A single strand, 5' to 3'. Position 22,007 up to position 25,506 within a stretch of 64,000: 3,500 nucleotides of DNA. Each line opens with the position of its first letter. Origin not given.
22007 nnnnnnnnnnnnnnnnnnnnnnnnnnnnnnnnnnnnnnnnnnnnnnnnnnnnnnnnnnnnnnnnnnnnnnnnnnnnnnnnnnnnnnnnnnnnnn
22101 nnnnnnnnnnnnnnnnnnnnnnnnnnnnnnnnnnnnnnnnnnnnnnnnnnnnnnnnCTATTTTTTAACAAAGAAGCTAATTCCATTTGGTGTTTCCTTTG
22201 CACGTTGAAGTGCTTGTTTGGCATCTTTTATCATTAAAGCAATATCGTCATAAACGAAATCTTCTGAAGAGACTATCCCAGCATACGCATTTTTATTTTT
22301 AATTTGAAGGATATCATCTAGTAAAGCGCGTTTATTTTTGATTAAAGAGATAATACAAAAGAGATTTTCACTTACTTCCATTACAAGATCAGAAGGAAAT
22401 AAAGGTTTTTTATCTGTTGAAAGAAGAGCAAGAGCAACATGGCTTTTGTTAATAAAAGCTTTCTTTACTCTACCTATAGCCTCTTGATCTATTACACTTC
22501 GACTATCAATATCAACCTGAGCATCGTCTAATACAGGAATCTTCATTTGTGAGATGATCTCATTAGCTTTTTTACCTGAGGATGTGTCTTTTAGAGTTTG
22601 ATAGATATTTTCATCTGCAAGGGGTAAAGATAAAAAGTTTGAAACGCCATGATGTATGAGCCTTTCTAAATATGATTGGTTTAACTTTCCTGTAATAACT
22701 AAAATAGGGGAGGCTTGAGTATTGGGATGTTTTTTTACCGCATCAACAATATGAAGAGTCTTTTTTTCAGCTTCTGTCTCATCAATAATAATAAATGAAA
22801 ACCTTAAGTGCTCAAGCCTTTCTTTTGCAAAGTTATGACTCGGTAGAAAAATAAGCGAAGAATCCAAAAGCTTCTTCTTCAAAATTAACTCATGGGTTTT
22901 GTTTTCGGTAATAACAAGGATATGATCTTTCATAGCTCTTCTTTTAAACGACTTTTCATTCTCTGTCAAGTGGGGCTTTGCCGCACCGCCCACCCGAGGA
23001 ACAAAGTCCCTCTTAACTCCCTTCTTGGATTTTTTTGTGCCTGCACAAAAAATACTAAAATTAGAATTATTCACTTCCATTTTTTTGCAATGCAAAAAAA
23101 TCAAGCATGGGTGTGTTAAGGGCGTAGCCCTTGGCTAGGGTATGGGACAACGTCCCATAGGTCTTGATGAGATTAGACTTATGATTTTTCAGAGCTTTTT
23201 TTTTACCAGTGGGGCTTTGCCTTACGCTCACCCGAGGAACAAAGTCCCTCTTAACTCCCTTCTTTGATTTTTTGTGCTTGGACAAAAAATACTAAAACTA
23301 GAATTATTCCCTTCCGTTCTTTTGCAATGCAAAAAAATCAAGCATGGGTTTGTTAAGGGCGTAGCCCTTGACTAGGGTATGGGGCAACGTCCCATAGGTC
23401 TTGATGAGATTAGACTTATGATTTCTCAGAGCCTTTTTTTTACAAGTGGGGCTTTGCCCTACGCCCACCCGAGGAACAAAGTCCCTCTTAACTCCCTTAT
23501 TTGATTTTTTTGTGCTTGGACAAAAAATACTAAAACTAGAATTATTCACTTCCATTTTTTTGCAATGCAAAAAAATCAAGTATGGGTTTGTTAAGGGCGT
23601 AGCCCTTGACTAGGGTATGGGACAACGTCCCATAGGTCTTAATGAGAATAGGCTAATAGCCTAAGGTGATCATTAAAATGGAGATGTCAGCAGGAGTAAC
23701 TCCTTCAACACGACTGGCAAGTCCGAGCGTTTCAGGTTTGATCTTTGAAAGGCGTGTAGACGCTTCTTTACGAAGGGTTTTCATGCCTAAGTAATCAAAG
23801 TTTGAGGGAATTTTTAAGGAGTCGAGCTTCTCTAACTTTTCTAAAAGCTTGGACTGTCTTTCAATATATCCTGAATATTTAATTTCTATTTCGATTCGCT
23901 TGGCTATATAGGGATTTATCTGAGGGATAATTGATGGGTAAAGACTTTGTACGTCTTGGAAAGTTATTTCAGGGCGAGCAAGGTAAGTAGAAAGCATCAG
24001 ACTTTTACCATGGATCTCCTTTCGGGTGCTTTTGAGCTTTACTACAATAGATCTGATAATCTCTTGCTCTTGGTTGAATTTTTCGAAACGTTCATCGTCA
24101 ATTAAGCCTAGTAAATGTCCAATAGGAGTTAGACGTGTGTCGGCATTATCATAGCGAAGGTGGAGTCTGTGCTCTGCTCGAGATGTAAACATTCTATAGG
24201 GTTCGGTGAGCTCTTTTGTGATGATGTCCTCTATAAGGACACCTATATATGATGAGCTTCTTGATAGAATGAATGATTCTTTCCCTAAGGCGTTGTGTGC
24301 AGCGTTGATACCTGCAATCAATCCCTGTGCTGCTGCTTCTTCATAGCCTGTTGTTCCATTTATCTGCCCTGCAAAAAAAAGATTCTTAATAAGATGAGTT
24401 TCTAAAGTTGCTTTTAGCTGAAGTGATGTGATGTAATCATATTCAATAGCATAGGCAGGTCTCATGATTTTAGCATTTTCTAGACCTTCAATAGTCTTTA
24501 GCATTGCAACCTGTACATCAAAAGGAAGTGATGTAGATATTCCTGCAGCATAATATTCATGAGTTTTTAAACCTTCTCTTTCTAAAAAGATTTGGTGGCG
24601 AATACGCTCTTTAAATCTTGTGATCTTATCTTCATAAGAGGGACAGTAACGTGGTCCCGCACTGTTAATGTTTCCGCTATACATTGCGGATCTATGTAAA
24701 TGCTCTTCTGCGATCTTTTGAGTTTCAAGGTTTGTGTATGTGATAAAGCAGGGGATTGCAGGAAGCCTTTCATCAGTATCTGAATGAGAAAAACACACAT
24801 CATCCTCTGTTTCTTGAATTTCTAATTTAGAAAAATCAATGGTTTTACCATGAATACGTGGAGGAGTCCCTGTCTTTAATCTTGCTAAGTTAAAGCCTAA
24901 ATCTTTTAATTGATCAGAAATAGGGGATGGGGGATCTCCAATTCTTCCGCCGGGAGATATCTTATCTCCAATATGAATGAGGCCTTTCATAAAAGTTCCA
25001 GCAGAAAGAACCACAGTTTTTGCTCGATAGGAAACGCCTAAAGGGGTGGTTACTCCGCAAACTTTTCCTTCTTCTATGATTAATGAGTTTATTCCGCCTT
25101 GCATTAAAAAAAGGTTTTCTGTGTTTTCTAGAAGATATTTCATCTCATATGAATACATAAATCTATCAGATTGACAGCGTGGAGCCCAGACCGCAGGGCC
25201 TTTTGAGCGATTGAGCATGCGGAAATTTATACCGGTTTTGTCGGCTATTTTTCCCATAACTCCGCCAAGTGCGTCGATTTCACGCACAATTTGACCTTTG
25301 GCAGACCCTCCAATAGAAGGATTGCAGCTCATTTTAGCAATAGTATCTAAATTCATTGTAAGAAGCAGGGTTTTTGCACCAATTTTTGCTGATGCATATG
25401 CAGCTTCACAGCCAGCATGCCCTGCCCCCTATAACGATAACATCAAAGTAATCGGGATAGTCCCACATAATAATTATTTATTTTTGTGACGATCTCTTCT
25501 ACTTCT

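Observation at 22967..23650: Tandem array (about 2.9 x 237/238 bp) of chained GC-rich 3-nt-loop hairpins between mnmG and a response-regulator-like gene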

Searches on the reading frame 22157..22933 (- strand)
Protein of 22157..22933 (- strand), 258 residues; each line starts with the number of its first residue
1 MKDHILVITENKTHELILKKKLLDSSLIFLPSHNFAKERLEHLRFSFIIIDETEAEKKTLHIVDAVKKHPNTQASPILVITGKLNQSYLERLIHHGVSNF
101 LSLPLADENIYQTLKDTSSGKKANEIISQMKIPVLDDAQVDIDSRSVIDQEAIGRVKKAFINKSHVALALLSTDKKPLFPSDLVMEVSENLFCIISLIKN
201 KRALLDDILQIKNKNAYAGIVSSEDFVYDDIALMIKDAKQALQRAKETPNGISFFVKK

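Call 13: search_protein_families(library=pfam, proteins=[window:22157-22933:-])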
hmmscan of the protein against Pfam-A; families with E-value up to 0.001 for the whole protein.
window:22157-22933:- (258 aa): 0 families

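Call 20: find_encoding_contigs(protein=window:22157-22933:-, flank=10000, max_places=10)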
Protein window:22157-22933:- (258 aa): no gene with exactly this product is on record in the collection.

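Call 24: find_homologous_proteins(query=window:22157-22933:-)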
Query window:22157-22933:- (258 aa): 6 proteins with E <= 0.001 among 1645 candidates.
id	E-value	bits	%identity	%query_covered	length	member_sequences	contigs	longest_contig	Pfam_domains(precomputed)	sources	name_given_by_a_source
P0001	8.0e-158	541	100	100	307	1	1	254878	-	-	-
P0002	8.2e-109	381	70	100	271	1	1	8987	-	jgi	-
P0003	4.5e-102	359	67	100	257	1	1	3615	-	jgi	jgi:PleD family two-component response regulator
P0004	6.4e-83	296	54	100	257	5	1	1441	-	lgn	-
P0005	7.1e-82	292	54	100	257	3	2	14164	-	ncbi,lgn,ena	-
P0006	1.7e-80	288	52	100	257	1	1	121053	-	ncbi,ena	-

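Call 25: find_encoding_contigs(protein=P0002, flank=5000, max_places=3)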
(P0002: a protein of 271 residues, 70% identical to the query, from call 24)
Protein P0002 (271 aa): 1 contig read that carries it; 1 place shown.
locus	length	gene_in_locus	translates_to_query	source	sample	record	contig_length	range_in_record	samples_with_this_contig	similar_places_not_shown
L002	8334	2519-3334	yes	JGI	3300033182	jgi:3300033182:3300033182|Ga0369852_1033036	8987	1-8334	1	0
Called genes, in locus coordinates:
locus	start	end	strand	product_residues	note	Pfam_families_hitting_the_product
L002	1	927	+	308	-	?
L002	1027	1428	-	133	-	-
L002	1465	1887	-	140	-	-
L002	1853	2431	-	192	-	-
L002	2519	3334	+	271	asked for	-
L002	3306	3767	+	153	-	-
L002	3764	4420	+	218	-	PF21948:LplA-B_cat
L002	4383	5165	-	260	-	PF13085:Fer2_3, PF12838:Fer4_7 (faint), PF13183:Fer4_8, PF13534:Fer4_17 (weak)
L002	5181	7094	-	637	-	PF00890:FAD_binding_2, PF01134:GIDA (weak), PF03486:HI0933_like (faint), PF07992:Pyr_redox_2 (faint), PF02910:Succ_DH_flav_C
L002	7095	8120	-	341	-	-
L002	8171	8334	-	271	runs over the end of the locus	?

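Call 26: find_encoding_contigs(protein=P0005, flank=5000, max_places=3)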
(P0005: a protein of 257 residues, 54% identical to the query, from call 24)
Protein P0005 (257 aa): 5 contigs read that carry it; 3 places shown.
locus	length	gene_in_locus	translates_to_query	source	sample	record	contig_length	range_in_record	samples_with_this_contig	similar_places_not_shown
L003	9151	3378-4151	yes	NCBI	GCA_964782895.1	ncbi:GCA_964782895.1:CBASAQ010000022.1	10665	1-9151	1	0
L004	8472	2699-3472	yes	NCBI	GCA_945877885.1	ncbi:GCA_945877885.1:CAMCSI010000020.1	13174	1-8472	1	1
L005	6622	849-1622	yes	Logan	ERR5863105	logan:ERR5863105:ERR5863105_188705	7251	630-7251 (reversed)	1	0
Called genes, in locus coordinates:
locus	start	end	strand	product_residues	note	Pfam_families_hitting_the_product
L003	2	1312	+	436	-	?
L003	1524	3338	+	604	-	PF01134:GIDA, PF07992:Pyr_redox_2 (faint), PF12831:FAD_oxidored (weak), PF21680:GIDA_C_1st, PF13932:SAM_GIDA_C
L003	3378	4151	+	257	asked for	-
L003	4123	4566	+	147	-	-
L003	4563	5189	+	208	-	PF21948:LplA-B_cat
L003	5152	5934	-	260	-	PF13085:Fer2_3, PF12838:Fer4_7 (faint), PF13183:Fer4_8, PF13534:Fer4_17 (weak)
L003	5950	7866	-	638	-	PF00890:FAD_binding_2, PF01134:GIDA (weak), PF03486:HI0933_like (faint), PF07992:Pyr_redox_2 (weak), PF02910:Succ_DH_flav_C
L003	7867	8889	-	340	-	-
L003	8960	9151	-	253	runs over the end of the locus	PF01026:TatD_DNase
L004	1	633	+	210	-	?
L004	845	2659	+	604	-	PF01134:GIDA, PF07992:Pyr_redox_2 (faint), PF12831:FAD_oxidored (weak), PF21680:GIDA_C_1st, PF13932:SAM_GIDA_C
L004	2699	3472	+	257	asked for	-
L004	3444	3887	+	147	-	-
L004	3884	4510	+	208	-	PF21948:LplA-B_cat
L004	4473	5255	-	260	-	PF13085:Fer2_3, PF12838:Fer4_7 (faint), PF13183:Fer4_8, PF13534:Fer4_17 (weak)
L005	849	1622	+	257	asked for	-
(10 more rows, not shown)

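Call 27: find_encoding_contigs(protein=P0006, flank=5000, max_places=3)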
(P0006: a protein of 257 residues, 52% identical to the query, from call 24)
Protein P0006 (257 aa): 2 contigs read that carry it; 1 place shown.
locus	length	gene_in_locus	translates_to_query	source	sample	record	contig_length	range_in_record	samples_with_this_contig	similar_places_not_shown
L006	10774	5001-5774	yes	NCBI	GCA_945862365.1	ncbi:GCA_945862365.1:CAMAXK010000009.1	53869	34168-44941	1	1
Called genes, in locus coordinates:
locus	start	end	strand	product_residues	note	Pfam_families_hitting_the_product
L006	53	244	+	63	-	-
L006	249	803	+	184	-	-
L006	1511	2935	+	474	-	PF00772:DnaB, PF03796:DnaB_C, PF13481:AAA_25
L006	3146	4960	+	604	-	PF01134:GIDA, PF07992:Pyr_redox_2 (faint), PF12831:FAD_oxidored (weak), PF21680:GIDA_C_1st, PF13932:SAM_GIDA_C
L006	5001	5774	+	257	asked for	-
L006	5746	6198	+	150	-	-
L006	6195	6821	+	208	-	PF21948:LplA-B_cat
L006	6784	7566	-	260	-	PF13085:Fer2_3, PF12838:Fer4_7 (faint), PF13183:Fer4_8, PF13534:Fer4_17 (weak)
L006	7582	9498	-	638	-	PF00890:FAD_binding_2, PF01134:GIDA (weak), PF03486:HI0933_like (faint), PF07992:Pyr_redox_2 (weak), PF02910:Succ_DH_flav_C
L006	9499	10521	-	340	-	-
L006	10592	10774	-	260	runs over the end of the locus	PF01026:TatD_DNase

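Call 28: find_encoding_contigs(protein=P0003, flank=5000, max_places=3)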
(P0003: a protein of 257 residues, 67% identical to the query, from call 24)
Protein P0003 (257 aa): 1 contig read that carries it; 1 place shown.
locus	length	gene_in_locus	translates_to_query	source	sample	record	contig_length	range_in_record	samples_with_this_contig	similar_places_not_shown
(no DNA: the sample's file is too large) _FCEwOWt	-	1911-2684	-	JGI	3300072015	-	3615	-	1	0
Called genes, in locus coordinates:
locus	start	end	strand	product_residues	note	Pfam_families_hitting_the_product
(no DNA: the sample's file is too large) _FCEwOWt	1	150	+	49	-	?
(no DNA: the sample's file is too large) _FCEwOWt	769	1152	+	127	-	-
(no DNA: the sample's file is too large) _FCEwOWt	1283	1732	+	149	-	-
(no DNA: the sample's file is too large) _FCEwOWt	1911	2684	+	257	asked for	-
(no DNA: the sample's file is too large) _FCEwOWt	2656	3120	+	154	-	-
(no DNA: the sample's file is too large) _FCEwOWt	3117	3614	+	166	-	?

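Call 43: search_protein_families(library=ncbifam, proteins=[window:22157-22933:-])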
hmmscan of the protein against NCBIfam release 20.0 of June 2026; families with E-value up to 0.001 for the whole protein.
window:22157-22933:- (258 aa): 2 families
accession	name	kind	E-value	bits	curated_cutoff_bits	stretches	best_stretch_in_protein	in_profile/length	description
NF007135.0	PRK09581.1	equivalog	0.0001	21.3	474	1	3-117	156-271/457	PleD family two-component system response regulator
NF008318.0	PRK11107.1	equivalog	0.00013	20.2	890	1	36-143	703-811/920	two-component sensor histidine kinase BarA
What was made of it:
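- Checked: The downstream 258-aa gene is only weakly receiver-like: NCBIfam PleD/BarA at E about 1e-4 (call 43), and one homologue is named 'PleD family response regulator' by JGI (call 24).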

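Call 60: search_protein_families(library=pfam, proteins=[L002:1027-1428:-, L002:1465-1887:-, L002:1853-2431:-], max_evalue=0.01)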
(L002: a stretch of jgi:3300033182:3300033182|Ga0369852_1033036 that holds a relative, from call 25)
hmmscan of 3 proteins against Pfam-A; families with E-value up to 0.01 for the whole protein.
L002:1027-1428:- (133 aa): 0 families

L002:1465-1887:- (140 aa): 0 families

L002:1853-2431:- (192 aa): 0 families

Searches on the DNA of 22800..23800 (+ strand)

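Call 5: search_rna_families(source=window, start=22800, end=23800, threshold=evalue, max_evalue=10)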
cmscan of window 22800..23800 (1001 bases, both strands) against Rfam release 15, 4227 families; matches with E-value up to 10: 13.
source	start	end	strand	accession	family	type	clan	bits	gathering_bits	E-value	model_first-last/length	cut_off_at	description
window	23024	23108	-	RF00801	mir-280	Gene; miRNA;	-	24.4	70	0.082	1-83/83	no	mir-280 microRNA precursor family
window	23480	23599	+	RF04205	MIR2606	Gene; miRNA;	-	23.1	139.7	0.97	1-165/165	no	MIR2606 microRNA precursor family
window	23257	23353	-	RF02982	gltS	Cis-reg;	-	21.5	47.5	2.6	1-105/105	no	gltS RNA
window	23010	23131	+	RF02921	RT-14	Gene; sRNA;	-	18.7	48.1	7.8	1-144/144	no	RT-14 RNA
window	23015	23068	-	RF03244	mir-4798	Gene; miRNA;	-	18.2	75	1.6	1-75/75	no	mir-4798 microRNA precursor family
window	23007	23125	+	RF03955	MIR2934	Gene; miRNA;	-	17.5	100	3.7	1-113/113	no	MIR2934 microRNA precursor family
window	23072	23107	-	RF01046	WLE3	Cis-reg;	-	16.3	50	1.8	1-44/44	no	Wingless localisation element 3 (WLE3)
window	23015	23115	+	RF04251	MIR5070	Gene; miRNA;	CL00139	16.3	100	6.4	1-116/116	no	MIR5070 microRNA precursor family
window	23154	23203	+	RF00079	OmrA-B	Gene; sRNA;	-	15.8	40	4.9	1-87/87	no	OmrA-B family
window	23383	23455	+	RF03464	mir-465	Gene; miRNA;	CL00136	15.5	65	6.8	1-79/79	no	mir-465 microRNA precursor family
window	23443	23462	+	RF02338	GlsR16_miR3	Gene; snRNA; snoRNA; CD-box;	-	14.1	100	8.7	27-46/77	no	Giardia snoRNA GlsR16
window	23340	23432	+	RF02475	GlsR6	Gene; snRNA; snoRNA; CD-box;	-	12.5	75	5.1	1-59/59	no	Small nucleolar RNA GlsR6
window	23495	23585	-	RF04207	MIR5048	Gene; miRNA;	-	10.7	160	7.5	1-356/356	no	MIR5048 microRNA precursor family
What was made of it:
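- On Any Rfam RNA family: In 22800-23800 the best E-value is 0.08, far below threshold (call 5).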

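Call 77: search_dna_similar(query=window:23179-23652:+, collection=plasmids, mode=distant, max_evalue=0.001, max_rows=10)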
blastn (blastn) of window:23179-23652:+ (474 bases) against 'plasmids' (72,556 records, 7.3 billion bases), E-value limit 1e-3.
No match.

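Call 78: search_dna_similar(query=window:23179-23652:+, collection=phages, mode=distant, max_evalue=0.001, max_rows=10)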
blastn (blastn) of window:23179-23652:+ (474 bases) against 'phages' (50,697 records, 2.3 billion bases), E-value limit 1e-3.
No match.
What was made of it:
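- Tried and rejected: blastn of two units against PLSDB plasmids and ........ phages: no match (calls 77, 78).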

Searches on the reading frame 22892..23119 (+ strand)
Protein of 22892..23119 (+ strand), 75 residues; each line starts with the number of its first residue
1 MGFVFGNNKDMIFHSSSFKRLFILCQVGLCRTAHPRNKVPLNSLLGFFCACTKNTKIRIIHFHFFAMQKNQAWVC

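Call 101: search_protein_families(library=pfam, proteins=[window:22892-23119:+], max_evalue=1)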
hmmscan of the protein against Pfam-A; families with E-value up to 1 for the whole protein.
window:22892-23119:+ (75 aa): 0 families

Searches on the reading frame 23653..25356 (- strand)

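Call 13: search_protein_families(library=pfam, proteins=[window:23653-25356:-])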
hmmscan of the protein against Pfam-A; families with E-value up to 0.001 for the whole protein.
window:23653-25356:- (567 aa): 3 families
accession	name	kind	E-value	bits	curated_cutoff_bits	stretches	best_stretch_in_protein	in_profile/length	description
PF01134.28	GIDA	-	2e-144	481.9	22.1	1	2-360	31-391/391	Glucose inhibited division protein A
PF13932.14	SAM_GIDA_C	-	1e-21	76.9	27.1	1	506-562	1-57/57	tRNA modifying enzyme MnmG/GidA C-terminal helical bundle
PF21680.2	GIDA_C_1st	-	3.2e-14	53.9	24.7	1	421-501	1-95/96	tRNA modifying enzyme MnmG/GidA C-terminal helical domain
